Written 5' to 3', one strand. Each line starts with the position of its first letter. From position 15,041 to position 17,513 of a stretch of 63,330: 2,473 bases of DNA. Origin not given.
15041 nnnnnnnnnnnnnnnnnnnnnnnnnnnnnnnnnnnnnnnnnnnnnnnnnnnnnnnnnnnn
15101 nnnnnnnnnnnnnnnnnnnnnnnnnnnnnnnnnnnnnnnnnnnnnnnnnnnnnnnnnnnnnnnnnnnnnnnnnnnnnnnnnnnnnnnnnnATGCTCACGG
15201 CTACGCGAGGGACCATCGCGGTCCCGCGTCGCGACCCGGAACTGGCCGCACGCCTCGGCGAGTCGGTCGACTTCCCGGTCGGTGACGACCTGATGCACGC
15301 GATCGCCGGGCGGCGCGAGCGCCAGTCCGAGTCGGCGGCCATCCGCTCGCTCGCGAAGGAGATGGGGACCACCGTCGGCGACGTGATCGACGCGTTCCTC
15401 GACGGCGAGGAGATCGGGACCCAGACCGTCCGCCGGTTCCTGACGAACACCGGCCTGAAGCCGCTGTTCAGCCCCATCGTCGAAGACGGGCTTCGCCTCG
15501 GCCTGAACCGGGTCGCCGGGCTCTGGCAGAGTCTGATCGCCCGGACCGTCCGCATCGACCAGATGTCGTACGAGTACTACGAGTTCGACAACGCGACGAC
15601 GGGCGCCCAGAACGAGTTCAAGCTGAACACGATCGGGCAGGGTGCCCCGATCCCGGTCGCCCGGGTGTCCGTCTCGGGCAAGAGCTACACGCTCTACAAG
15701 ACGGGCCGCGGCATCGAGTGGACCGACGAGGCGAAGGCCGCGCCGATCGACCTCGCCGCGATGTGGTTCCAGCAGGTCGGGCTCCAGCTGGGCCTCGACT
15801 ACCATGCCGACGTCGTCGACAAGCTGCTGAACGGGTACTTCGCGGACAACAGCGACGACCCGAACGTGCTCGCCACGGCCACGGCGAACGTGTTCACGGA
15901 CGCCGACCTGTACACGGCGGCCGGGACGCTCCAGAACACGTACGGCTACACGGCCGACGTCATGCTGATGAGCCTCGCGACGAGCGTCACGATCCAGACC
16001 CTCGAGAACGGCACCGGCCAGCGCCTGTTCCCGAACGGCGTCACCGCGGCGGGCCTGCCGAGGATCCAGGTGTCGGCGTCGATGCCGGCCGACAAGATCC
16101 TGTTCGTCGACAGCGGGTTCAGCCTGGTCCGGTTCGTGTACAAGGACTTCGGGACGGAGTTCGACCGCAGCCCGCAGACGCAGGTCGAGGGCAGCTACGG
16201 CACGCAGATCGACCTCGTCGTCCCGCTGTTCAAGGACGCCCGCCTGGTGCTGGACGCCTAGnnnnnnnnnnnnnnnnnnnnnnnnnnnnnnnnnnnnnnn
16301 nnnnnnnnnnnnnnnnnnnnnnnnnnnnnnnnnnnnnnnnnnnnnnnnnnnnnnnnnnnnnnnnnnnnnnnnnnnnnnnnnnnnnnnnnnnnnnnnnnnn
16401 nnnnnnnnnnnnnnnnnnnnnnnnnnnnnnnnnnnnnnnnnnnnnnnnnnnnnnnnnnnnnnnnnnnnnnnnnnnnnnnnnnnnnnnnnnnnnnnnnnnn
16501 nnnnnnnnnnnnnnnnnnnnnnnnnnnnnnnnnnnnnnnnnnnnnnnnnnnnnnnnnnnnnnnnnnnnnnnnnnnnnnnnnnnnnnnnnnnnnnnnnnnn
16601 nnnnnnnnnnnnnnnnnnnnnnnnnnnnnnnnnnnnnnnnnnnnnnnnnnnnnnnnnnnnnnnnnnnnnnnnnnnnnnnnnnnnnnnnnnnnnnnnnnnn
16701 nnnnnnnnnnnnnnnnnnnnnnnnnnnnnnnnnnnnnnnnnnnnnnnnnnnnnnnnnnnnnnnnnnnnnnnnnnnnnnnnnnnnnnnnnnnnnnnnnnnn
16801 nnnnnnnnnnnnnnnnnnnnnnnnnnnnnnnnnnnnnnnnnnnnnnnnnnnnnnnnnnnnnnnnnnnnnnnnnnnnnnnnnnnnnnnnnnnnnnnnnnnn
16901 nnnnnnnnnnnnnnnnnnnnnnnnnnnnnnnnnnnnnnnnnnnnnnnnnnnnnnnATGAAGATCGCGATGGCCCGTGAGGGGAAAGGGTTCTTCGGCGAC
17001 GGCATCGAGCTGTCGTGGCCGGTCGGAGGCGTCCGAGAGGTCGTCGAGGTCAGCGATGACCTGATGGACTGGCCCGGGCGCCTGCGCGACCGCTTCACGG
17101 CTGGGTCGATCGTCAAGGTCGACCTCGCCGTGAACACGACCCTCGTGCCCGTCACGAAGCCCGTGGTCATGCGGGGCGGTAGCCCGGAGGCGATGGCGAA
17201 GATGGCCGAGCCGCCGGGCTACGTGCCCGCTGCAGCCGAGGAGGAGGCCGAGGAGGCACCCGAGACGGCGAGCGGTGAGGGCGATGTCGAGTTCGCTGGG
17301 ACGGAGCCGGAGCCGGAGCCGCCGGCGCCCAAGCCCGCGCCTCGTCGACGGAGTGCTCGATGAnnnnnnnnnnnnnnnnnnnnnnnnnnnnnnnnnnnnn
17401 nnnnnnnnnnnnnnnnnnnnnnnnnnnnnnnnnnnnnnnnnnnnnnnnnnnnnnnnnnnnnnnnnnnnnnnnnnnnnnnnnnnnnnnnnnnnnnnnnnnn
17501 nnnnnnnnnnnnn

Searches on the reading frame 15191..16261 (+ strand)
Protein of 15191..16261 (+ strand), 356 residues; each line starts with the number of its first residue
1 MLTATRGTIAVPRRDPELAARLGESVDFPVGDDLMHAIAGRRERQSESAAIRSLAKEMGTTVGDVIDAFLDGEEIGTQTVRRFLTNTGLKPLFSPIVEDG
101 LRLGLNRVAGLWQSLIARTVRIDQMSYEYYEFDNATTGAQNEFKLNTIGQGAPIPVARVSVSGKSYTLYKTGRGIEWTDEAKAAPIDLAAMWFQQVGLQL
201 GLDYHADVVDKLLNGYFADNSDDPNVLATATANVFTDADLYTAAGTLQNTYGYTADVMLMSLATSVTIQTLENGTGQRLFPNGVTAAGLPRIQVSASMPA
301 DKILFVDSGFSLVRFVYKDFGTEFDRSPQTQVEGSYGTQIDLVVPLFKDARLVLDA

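Call 6: search_protein_families(library=phrogs, proteins=[window:15191-16261:+], max_evalue=0.001)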
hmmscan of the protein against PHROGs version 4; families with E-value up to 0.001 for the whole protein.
window:15191-16261:+ (356 aa): 2 families
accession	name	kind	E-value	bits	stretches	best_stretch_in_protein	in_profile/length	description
phrog_3922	-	head and packaging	2.1e-22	80.9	1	72-355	61-358/362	major head protein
phrog_10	-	head and packaging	2e-07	31.4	1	215-336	489-605/752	major head protein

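Call 14: search_protein_families(library=pfam, proteins=[window:15191-16261:+], max_evalue=0.01)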
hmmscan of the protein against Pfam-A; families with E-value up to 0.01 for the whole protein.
window:15191-16261:+ (356 aa): 1 family
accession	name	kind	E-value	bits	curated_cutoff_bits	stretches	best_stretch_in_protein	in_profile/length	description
PF25209.1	Phage_capsid_4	-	1.1e-06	29.5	27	1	130-310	26-208/262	Phage capsid protein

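Call 25: search_dna_similar(query=window:15191-16258:+, collection=phages, mode=protein, max_rows=15, max_evalue=0.001)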
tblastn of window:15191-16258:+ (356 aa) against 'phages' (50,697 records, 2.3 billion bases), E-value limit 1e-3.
Records with a match: 8; places in all: 8; records where one place covers at least 80% of the query: 4.
Best place of each record, by identity: <60% 8.
By first word of the organism name: Bacteriophage 5; Bacillus 1; Enterococcus 1; Phage 1.
By host as written in the record: - 5; Bacillus cereus 1; Enterococcus faecium #5864 1; bacteria 1.
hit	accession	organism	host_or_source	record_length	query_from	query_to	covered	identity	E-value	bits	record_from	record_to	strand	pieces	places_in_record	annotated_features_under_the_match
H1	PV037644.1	Bacillus phage vB_BcM_CUBc25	Bacillus cereus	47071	23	354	93%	34.2%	1e-52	192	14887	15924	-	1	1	major capsid protein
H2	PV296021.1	Enterococcus phage fHoEfm07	Enterococcus faecium #5864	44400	45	355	87%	30.7%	1e-36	146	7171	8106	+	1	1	major head protein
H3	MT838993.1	Bacteriophage sp.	human fecal samples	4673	75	333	73%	27.6%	8e-10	66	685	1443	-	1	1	record has no annotation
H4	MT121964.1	Phage DP SC_6_H4_2017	bacteria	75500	54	356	85%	22.2%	5e-7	57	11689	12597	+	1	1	none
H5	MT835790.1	Bacteriophage sp.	human fecal samples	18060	54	356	85%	21.8%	4e-6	55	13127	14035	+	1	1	record has no annotation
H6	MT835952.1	Bacteriophage sp.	human fecal samples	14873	76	333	72%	25.6%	2e-6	56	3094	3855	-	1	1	record has no annotation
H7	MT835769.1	Bacteriophage sp.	human fecal samples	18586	76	354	78%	23.3%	2e-6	56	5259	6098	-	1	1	record has no annotation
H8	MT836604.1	Bacteriophage sp.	human fecal samples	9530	77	356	79%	22.9%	2e-4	49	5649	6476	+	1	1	record has no annotation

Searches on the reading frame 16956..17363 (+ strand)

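Call 6: search_protein_families(library=phrogs, proteins=[window:16956-17363:+], max_evalue=0.001)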
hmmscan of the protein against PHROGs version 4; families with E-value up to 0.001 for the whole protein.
window:16956-17363:+ (135 aa): 0 families

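Call 14: search_protein_families(library=pfam, proteins=[window:16956-17363:+], max_evalue=0.01)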
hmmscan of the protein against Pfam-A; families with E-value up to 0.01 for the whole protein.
window:16956-17363:+ (135 aa): 0 families

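Call 101: search_protein_families(library=phrogs, proteins=[window:16956-17363:+], max_evalue=1)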
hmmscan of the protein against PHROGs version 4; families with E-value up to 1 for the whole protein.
window:16956-17363:+ (135 aa): 1 family
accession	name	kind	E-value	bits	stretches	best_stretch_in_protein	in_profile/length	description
phrog_980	-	unknown function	0.13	14.1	1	79-134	35-80/90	-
